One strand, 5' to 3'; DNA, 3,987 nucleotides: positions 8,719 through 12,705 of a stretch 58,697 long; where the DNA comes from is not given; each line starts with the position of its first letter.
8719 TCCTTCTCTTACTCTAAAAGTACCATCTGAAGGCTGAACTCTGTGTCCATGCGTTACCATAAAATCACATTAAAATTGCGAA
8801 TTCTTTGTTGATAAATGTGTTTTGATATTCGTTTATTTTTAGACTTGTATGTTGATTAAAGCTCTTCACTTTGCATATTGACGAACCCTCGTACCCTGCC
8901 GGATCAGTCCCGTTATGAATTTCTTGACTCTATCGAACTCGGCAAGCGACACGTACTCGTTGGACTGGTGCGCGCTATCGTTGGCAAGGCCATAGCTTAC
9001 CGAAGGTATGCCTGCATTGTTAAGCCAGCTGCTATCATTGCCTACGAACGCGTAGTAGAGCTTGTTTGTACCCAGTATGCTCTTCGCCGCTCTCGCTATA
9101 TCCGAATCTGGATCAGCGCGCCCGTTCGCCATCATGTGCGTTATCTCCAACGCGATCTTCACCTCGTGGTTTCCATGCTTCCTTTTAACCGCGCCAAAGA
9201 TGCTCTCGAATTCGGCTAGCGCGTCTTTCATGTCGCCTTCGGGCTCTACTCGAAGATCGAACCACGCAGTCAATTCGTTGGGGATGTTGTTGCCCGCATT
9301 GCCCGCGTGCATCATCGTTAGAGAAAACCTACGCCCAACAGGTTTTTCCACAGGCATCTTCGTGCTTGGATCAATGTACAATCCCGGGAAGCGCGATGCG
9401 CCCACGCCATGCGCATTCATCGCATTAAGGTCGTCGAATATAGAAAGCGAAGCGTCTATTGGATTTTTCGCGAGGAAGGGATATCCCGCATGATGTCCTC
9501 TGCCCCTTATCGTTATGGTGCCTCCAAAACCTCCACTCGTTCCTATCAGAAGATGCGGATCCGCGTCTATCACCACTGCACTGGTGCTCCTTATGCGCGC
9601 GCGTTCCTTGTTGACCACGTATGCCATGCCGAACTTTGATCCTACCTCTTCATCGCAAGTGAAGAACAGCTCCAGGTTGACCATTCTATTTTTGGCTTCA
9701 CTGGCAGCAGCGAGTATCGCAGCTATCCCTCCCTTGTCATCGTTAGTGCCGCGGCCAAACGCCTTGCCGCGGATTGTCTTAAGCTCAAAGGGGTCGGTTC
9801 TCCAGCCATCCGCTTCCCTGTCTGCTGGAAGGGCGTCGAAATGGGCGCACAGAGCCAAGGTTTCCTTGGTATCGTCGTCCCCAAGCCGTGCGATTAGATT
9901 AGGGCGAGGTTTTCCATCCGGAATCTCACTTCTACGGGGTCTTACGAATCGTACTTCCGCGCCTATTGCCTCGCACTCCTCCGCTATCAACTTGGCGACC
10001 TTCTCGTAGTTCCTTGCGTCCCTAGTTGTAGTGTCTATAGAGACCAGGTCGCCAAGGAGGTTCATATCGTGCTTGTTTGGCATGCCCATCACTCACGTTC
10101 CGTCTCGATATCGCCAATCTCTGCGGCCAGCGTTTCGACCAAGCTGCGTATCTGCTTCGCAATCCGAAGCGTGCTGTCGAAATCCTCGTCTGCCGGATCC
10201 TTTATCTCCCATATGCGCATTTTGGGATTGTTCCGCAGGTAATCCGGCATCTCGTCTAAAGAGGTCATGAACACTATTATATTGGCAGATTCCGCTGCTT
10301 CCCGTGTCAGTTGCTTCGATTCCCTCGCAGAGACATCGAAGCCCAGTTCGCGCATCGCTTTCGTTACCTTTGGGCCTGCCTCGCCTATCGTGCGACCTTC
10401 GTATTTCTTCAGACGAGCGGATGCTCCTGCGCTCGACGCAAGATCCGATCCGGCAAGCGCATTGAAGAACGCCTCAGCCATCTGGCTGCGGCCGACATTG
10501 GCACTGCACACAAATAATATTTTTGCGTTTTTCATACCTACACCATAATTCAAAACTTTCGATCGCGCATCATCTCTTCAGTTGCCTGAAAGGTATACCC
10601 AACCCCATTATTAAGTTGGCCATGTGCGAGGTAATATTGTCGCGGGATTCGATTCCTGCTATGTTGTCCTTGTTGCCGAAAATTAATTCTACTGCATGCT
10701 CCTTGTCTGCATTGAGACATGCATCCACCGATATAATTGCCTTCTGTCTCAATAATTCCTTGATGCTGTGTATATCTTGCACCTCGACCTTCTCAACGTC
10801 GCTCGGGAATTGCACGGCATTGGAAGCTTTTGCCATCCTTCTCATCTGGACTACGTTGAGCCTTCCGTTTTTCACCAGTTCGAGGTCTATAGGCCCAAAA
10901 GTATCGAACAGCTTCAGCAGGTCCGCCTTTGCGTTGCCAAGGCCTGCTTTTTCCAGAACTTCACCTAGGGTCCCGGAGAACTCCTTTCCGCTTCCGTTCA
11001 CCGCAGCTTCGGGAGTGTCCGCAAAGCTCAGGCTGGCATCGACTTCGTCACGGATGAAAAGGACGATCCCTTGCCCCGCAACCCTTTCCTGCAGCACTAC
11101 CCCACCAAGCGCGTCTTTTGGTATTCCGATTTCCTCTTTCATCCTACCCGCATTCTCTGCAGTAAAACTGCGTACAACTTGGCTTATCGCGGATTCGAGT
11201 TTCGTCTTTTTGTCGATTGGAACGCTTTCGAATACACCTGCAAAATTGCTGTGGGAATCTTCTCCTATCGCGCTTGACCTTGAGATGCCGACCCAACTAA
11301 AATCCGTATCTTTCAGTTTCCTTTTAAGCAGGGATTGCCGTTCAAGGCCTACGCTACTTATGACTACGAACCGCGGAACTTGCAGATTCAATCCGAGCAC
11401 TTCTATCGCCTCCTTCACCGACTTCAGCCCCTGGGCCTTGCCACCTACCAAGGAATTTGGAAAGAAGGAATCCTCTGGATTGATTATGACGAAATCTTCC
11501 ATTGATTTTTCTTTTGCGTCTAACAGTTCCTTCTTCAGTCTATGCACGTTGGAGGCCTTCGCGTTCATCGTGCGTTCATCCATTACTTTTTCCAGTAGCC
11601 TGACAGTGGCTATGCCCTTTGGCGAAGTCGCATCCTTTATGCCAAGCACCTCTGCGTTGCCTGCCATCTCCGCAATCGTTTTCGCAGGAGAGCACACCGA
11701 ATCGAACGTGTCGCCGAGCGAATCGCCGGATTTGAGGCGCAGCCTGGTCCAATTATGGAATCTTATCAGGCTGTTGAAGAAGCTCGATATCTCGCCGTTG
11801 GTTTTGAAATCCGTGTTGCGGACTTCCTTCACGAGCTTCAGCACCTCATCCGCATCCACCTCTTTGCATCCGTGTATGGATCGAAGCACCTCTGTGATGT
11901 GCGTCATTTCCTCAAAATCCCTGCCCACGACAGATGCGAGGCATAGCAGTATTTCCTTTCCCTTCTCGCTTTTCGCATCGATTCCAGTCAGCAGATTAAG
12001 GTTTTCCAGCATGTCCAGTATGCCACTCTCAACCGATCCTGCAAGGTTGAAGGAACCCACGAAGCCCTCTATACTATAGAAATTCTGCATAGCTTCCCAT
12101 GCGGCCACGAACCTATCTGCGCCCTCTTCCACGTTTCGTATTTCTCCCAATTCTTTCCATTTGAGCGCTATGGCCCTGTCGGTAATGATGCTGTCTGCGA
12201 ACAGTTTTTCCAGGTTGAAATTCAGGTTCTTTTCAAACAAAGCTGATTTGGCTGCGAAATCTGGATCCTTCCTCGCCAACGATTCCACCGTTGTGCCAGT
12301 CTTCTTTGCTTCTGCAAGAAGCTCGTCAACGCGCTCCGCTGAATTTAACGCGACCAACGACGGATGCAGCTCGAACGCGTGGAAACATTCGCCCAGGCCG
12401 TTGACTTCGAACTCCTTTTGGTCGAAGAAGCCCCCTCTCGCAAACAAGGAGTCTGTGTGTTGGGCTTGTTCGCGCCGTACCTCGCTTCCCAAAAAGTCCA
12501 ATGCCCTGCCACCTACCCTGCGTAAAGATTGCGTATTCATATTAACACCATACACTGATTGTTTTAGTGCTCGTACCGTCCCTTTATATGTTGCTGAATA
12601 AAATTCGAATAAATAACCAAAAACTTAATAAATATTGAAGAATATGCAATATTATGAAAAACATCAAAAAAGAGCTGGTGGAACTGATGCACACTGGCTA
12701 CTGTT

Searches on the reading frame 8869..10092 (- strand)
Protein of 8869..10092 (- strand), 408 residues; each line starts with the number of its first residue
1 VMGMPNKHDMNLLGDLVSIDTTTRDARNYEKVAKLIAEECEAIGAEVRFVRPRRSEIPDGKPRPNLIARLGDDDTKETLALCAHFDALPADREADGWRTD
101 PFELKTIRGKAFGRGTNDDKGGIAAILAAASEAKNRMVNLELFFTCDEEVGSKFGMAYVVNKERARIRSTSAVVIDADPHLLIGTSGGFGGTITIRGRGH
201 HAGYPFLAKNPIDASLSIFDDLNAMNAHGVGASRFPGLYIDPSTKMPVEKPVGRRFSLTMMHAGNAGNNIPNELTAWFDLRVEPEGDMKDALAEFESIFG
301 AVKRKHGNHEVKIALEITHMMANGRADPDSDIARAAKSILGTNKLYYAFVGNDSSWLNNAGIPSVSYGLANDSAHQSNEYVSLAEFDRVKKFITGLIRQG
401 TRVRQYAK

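Call 21: search_protein_families(library=pfam, proteins=[window:8869-10092:-], max_evalue=0.001)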
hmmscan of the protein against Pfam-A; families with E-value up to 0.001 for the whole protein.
window:8869-10092:- (408 aa): 4 families
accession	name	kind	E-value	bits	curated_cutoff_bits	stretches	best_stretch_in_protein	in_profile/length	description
PF01546.33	Peptidase_M20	-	9.1e-26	91.5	24.6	1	80-398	1-205/206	Peptidase family M20/M25/M40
PF07687.19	M20_dimer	-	6.5e-16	58.7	21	1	183-305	1-105/107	Peptidase dimerisation domain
PF04389.22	Peptidase_M28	-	4.2e-07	30.3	21.3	1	65-168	1-87/193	Peptidase family M28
PF05343.19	Peptidase_M42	-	9.5e-05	22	23.2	0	118-153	134-171/292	M42 glutamyl aminopeptidase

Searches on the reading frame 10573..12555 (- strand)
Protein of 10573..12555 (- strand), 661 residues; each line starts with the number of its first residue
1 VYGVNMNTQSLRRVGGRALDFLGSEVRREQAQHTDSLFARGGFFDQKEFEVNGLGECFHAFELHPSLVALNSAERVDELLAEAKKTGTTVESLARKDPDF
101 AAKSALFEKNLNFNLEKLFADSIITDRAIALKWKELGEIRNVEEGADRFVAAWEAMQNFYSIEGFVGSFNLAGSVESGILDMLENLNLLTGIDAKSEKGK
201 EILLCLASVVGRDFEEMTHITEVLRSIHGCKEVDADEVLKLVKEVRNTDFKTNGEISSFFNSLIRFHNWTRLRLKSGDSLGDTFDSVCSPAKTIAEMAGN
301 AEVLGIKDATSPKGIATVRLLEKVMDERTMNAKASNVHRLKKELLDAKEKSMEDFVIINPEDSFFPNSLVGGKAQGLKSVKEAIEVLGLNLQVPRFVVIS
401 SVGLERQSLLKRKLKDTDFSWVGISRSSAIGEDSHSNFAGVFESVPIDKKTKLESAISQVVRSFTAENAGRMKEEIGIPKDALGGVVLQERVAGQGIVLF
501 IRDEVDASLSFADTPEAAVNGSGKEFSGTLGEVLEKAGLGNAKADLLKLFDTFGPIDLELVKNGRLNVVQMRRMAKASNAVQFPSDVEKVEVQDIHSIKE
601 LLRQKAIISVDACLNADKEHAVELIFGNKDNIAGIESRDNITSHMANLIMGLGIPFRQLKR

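Call 21: search_protein_families(library=pfam, proteins=[window:10573-12555:-], max_evalue=0.001)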
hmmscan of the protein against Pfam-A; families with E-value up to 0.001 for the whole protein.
window:10573-12555:- (661 aa): 1 family
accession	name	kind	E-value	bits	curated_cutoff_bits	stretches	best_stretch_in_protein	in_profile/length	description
PF01326.24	PPDK_N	-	9.7e-06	25.5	27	0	426-495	106-178/328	Pyruvate phosphate dikinase, AMP/ATP-binding domain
